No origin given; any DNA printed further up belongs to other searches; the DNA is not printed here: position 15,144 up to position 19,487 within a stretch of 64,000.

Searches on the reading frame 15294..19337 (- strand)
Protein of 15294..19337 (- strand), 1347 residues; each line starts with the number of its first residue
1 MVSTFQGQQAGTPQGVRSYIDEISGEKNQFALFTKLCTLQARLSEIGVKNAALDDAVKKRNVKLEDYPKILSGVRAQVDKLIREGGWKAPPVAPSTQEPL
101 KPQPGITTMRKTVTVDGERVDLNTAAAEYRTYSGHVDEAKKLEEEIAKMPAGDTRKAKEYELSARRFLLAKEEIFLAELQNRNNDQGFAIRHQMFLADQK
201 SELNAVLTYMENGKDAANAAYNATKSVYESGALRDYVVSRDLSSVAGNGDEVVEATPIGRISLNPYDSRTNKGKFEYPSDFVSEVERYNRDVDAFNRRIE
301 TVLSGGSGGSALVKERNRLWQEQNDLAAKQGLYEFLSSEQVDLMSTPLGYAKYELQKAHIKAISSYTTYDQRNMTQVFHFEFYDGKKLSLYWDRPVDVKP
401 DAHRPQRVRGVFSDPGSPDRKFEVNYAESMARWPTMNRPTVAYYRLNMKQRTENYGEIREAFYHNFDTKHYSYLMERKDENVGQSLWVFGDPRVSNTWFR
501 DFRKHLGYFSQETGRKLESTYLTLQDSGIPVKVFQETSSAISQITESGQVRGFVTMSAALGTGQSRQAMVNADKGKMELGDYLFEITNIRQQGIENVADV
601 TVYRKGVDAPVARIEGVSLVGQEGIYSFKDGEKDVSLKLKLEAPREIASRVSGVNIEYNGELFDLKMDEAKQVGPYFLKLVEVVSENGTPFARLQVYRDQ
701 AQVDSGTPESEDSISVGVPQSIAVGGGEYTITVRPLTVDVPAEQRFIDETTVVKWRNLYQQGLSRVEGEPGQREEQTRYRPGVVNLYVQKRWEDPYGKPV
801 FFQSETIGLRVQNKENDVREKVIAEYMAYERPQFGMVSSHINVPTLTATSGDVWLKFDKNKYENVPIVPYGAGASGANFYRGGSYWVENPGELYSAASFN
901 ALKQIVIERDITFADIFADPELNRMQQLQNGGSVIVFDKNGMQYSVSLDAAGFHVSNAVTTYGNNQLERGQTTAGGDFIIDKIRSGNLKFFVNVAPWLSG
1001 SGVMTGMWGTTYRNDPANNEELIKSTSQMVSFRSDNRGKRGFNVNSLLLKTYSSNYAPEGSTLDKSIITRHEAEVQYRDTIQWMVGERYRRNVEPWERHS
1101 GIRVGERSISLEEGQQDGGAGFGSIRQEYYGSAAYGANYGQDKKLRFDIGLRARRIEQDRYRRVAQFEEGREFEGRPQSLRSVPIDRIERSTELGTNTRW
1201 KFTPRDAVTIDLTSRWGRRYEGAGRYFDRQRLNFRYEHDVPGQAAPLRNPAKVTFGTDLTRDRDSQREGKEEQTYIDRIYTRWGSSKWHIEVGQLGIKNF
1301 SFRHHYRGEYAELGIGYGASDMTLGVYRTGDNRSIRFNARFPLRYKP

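Call 4: search_protein_families(library=pfam, proteins=[window:15294-19337:-], max_evalue=1)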
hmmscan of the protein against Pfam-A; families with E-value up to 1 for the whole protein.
window:15294-19337:- (1347 aa): 0 families

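Call 17: search_protein_families(library=phrogs, proteins=[window:15294-19337:-], max_evalue=0.1)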
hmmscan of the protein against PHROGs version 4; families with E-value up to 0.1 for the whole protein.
window:15294-19337:- (1347 aa): 0 families

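Call 18: search_protein_families(library=ncbifam, proteins=[window:15294-19337:-], max_evalue=0.1)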
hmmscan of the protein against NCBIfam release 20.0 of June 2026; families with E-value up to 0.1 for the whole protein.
window:15294-19337:- (1347 aa): 0 families

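Call 19: search_protein_families(library=padloc, proteins=[window:15294-19337:-], max_evalue=0.1)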
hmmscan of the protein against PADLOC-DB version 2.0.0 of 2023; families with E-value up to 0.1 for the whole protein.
window:15294-19337:- (1347 aa): 0 families

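Call 27: search_solved_structures(query=window:15294-19337:-, max_evalue=1)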
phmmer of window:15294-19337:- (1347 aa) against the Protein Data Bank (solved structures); distinct sequences matched with E-value up to 1: 0.
